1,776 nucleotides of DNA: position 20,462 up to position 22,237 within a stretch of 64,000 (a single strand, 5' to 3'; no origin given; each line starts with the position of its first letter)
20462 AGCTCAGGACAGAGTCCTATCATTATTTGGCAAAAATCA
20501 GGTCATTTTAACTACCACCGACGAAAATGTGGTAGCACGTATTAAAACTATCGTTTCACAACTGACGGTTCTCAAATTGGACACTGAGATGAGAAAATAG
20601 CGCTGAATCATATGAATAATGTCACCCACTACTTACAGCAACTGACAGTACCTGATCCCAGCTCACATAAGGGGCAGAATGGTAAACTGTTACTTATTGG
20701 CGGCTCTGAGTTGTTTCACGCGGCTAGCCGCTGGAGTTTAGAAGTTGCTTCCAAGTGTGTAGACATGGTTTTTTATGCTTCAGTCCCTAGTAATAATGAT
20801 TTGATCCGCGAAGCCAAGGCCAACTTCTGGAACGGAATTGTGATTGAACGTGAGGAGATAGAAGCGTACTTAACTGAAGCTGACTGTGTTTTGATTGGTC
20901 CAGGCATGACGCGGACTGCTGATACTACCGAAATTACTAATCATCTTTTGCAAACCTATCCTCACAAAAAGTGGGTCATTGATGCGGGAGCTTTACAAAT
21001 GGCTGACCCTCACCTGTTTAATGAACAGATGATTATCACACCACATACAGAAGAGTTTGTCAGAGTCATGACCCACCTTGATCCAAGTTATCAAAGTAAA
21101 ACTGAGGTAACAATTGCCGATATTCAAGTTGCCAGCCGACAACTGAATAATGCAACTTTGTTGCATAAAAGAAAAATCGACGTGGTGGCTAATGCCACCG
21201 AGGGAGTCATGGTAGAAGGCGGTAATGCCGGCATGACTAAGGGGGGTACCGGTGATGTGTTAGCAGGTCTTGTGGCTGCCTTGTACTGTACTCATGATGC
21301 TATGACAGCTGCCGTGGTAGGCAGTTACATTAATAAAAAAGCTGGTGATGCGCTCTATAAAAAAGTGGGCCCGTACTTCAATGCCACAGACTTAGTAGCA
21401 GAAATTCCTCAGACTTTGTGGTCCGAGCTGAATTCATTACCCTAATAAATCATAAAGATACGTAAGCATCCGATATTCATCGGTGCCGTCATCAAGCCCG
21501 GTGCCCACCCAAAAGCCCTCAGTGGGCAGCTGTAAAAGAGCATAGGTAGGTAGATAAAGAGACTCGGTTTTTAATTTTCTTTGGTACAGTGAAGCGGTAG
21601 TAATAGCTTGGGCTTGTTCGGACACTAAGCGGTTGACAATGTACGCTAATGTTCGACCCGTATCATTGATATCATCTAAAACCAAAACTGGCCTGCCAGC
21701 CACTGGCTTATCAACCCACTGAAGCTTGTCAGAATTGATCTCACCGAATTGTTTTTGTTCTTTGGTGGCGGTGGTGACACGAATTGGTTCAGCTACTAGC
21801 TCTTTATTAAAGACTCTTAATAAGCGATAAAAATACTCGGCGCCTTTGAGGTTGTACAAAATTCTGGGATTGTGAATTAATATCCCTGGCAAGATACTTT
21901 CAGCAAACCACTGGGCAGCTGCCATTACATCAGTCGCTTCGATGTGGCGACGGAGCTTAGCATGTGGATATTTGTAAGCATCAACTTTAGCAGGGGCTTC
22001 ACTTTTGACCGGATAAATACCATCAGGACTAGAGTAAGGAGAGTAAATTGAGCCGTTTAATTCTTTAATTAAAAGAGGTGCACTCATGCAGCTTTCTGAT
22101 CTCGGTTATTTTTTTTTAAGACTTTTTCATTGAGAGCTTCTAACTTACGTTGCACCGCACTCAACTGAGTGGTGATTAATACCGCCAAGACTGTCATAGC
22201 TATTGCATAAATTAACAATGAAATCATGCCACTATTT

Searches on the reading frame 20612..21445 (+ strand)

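Call 44: search_protein_families(library=pfam, proteins=[window:20612-21445:+], max_evalue=0.001)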
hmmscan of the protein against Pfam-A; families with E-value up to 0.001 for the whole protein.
window:20612-21445:+ (277 aa): 1 family
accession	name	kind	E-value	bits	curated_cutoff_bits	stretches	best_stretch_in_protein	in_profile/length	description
PF01256.23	Carb_kinase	-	9e-33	114.2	27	1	27-266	2-241/242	NAD(P)H-hydrate dehydratase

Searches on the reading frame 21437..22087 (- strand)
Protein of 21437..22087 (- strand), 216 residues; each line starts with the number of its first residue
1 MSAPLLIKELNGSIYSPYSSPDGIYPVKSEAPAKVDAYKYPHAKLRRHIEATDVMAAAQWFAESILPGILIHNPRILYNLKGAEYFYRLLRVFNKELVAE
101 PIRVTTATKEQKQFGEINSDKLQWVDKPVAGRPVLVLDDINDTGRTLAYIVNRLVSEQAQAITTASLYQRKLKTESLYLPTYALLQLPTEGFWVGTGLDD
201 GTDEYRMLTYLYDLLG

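Call 44: search_protein_families(library=pfam, proteins=[window:21437-22087:-], max_evalue=0.001)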
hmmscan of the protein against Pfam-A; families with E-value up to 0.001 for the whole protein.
window:21437-22087:- (216 aa): 1 family
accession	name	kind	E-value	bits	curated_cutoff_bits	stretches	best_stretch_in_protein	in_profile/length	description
PF00156.33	Pribosyltran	-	6.2e-07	29.3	26.3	1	126-199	82-156/158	Phosphoribosyl transferase domain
